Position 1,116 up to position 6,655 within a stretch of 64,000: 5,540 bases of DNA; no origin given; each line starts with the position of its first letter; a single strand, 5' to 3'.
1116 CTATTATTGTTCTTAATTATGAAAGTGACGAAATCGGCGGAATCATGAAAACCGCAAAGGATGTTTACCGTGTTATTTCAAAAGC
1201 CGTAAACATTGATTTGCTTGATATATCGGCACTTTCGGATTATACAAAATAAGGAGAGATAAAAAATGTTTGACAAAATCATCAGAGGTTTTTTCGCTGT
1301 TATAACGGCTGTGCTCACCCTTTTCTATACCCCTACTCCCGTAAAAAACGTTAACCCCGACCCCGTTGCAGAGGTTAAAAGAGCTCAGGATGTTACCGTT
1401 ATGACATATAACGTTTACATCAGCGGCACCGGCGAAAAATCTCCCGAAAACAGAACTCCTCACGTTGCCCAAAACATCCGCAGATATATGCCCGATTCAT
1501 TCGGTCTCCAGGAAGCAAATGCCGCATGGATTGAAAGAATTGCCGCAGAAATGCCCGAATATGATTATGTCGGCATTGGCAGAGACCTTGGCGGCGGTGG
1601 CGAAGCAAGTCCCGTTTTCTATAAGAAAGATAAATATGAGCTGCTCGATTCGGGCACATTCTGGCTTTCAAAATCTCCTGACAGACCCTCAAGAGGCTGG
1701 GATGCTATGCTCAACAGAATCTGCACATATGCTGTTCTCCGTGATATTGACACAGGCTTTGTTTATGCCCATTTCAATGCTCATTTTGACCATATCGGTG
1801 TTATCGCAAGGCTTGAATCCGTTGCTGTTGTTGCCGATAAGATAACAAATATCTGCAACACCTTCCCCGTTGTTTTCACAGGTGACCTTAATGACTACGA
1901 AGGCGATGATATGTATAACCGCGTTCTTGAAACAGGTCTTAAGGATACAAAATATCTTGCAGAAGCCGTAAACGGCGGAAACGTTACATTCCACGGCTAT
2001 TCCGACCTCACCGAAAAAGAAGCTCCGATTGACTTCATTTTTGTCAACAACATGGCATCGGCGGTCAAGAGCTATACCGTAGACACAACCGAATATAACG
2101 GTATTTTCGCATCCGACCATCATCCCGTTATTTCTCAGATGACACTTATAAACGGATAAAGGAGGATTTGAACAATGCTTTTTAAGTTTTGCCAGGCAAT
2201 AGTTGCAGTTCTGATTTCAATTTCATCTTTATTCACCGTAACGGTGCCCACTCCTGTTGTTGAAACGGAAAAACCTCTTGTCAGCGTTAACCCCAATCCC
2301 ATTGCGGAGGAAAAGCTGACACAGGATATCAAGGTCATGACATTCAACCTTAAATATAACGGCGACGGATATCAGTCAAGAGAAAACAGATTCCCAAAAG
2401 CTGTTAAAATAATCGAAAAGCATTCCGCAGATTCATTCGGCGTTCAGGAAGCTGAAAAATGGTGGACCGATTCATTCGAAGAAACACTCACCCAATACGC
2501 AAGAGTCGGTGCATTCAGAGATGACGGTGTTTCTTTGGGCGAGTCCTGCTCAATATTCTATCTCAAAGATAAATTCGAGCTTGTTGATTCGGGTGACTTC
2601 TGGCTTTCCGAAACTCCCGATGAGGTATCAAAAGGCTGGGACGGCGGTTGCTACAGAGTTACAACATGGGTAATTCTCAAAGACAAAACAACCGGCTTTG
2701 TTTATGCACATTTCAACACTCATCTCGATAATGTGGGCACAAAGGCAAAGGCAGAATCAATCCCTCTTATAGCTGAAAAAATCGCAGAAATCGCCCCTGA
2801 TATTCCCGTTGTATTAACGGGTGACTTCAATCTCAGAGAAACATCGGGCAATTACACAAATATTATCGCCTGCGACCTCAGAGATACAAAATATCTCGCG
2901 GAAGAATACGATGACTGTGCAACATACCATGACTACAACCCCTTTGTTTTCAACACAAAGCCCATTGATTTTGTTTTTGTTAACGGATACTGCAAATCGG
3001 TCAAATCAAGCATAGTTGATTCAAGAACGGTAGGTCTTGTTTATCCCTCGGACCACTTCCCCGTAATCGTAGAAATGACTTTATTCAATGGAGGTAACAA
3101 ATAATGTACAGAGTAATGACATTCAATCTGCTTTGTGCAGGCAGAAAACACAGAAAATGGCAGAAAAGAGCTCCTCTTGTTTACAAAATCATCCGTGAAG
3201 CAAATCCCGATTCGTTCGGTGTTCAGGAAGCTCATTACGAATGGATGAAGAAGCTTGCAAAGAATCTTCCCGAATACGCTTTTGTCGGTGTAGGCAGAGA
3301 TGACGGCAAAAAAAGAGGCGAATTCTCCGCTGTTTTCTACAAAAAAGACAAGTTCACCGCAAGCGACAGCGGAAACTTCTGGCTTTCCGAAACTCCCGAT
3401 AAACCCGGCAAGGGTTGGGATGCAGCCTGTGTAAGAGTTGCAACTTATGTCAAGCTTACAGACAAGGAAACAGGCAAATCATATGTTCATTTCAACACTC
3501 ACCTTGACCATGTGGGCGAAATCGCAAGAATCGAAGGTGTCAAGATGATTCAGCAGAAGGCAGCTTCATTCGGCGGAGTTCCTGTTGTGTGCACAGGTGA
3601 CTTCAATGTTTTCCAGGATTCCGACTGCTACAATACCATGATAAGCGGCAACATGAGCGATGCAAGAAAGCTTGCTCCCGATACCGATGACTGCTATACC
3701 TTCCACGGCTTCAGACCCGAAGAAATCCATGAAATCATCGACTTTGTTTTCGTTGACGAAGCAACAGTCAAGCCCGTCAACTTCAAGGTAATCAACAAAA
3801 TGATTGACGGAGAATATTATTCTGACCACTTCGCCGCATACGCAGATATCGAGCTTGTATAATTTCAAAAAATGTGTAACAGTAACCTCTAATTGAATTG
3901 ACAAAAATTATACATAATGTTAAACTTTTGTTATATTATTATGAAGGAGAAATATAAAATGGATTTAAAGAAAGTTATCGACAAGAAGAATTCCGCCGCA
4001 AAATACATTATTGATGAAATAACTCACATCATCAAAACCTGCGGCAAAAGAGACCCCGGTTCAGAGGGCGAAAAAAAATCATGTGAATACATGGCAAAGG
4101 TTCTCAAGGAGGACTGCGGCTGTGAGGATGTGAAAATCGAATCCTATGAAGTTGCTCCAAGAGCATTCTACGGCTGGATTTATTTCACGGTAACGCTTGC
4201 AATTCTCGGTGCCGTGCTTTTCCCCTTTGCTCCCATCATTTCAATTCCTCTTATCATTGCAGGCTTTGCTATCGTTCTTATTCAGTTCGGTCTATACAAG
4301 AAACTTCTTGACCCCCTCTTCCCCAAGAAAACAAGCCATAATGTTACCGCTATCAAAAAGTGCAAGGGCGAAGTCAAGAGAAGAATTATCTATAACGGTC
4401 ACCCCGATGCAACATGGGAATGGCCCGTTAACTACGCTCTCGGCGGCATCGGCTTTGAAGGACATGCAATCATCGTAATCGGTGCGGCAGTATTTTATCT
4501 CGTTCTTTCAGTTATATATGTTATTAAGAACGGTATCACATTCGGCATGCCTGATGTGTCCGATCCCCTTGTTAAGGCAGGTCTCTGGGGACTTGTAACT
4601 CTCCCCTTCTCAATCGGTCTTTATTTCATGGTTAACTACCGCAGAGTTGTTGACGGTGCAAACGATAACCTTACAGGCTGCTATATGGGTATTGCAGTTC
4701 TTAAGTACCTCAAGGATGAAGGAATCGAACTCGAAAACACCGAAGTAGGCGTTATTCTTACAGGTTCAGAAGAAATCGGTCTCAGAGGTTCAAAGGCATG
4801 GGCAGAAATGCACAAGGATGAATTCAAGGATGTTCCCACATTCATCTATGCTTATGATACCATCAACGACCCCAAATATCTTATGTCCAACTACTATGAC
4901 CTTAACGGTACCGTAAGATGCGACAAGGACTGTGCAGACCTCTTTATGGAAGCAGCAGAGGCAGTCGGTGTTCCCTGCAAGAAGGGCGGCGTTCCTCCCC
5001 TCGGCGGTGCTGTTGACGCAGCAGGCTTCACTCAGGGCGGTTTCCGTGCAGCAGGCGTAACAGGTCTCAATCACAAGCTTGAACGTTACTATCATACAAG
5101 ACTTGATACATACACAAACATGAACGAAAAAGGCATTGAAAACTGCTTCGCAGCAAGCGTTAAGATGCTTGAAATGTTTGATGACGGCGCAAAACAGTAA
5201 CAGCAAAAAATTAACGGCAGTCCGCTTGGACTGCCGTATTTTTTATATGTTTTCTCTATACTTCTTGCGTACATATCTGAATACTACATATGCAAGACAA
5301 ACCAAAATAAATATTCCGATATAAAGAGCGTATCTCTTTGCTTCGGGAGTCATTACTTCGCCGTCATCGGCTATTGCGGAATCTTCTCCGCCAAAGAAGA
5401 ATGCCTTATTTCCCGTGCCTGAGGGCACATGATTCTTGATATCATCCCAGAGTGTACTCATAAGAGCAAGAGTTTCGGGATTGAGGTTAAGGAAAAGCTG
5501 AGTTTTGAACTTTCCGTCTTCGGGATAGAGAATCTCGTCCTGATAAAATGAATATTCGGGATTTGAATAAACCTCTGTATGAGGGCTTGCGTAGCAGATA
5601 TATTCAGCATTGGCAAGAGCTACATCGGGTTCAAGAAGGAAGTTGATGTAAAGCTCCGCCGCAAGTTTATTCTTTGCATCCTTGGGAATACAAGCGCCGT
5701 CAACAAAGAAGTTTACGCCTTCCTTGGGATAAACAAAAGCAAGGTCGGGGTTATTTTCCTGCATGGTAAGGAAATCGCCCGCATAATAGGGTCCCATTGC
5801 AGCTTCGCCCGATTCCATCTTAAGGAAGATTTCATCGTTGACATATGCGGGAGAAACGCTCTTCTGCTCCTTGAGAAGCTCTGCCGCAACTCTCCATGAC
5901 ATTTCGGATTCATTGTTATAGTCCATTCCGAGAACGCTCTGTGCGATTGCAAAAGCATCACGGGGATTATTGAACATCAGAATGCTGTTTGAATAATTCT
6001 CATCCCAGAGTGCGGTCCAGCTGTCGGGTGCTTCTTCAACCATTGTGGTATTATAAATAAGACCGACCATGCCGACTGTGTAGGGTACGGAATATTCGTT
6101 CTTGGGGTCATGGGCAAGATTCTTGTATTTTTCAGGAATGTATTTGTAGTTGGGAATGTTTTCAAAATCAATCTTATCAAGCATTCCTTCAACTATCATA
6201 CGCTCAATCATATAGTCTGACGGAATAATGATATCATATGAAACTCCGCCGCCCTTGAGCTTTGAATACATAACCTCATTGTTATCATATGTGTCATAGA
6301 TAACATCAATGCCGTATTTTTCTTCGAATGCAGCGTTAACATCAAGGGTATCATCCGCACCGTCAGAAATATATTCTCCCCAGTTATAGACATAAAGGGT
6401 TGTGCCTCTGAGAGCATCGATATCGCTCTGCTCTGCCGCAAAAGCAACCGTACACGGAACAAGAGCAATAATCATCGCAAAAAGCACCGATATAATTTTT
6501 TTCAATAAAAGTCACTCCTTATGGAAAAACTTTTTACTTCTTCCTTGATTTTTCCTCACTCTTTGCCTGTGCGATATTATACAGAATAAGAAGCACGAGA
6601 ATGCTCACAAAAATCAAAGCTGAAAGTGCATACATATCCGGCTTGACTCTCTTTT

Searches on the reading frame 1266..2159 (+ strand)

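Call 32: search_protein_families(library=pfam, proteins=[window:1266-2159:+], max_evalue=0.00001)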
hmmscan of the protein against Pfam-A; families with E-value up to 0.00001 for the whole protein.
window:1266-2159:+ (297 aa): 1 family
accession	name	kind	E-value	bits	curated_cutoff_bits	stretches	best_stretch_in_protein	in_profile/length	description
PF03372.29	Exo_endo_phos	-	5.7e-11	43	24.5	1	46-285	1-225/225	Endonuclease/Exonuclease/phosphatase family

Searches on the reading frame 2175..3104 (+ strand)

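Call 32: search_protein_families(library=pfam, proteins=[window:2175-3104:+], max_evalue=0.00001)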
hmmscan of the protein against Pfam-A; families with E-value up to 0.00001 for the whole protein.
window:2175-3104:+ (309 aa): 1 family
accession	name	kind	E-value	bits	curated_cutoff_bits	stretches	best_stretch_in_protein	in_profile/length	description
PF03372.29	Exo_endo_phos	-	2e-10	41.2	24.5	1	55-294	1-225/225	Endonuclease/Exonuclease/phosphatase family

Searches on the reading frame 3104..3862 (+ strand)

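Call 32: search_protein_families(library=pfam, proteins=[window:3104-3862:+], max_evalue=0.00001)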
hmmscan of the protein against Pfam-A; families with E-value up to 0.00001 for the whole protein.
window:3104-3862:+ (252 aa): 1 family
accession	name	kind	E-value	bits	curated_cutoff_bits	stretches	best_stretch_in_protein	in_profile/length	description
PF03372.29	Exo_endo_phos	-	5.5e-10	39.8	24.5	1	5-242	1-225/225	Endonuclease/Exonuclease/phosphatase family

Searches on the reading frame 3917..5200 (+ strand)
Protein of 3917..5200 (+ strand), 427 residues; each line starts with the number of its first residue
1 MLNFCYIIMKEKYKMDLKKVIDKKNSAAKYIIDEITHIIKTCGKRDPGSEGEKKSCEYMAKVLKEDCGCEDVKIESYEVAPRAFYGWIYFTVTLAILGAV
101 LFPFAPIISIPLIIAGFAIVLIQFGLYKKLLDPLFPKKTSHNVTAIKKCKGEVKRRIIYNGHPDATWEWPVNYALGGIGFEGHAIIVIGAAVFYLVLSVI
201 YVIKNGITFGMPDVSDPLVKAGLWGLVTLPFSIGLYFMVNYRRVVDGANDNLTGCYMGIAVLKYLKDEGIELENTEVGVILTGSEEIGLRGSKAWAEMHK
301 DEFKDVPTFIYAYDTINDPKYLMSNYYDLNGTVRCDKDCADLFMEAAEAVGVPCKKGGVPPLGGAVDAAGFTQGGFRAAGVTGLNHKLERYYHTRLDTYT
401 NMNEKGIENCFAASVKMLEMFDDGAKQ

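Call 32: search_protein_families(library=pfam, proteins=[window:3917-5200:+], max_evalue=0.00001)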
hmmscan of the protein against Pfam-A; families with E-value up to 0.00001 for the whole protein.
window:3917-5200:+ (427 aa): 3 families
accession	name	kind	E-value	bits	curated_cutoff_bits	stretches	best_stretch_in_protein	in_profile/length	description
PF04389.22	Peptidase_M28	-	7.2e-14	52.4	21.3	1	245-414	27-189/193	Peptidase family M28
PF05343.19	Peptidase_M42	-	3.8e-07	29.9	23.2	1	241-383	125-269/292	M42 glutamyl aminopeptidase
PF01546.33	Peptidase_M20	-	2.4e-06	28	24.6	1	247-418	32-204/206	Peptidase family M20/M25/M40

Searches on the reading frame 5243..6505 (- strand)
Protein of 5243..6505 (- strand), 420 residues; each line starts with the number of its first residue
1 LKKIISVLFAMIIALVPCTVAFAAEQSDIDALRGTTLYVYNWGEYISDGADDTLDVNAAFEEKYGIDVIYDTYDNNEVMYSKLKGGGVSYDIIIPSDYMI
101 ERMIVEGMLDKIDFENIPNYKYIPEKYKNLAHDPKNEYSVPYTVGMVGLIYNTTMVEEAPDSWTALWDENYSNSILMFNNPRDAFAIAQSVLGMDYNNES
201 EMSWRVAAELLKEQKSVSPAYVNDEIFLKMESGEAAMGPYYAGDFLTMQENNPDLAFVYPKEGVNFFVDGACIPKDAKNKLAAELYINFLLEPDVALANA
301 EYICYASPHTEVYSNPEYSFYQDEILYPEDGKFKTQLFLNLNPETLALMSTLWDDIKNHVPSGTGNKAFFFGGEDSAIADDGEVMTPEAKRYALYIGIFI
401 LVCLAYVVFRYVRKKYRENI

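Call 32: search_protein_families(library=pfam, proteins=[window:5243-6505:-], max_evalue=0.00001)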
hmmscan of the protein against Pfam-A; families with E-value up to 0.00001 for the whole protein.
window:5243-6505:- (420 aa): 4 families
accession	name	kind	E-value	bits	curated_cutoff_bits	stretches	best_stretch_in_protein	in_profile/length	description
PF13343.11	SBP_bac_6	-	5.6e-30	105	24.6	1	90-307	4-219/245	Bacterial extracellular solute-binding protein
PF13416.11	SBP_bac_8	-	1e-29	104.7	27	1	58-319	4-272/279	Bacterial extracellular solute-binding protein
PF01547.30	SBP_bac_1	-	2.5e-16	61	26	1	56-295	14-305/307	Bacterial extracellular solute-binding protein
PF13531.11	SBP_bac_11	-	8.5e-11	42.5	25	1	55-294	15-216/227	Bacterial extracellular solute-binding protein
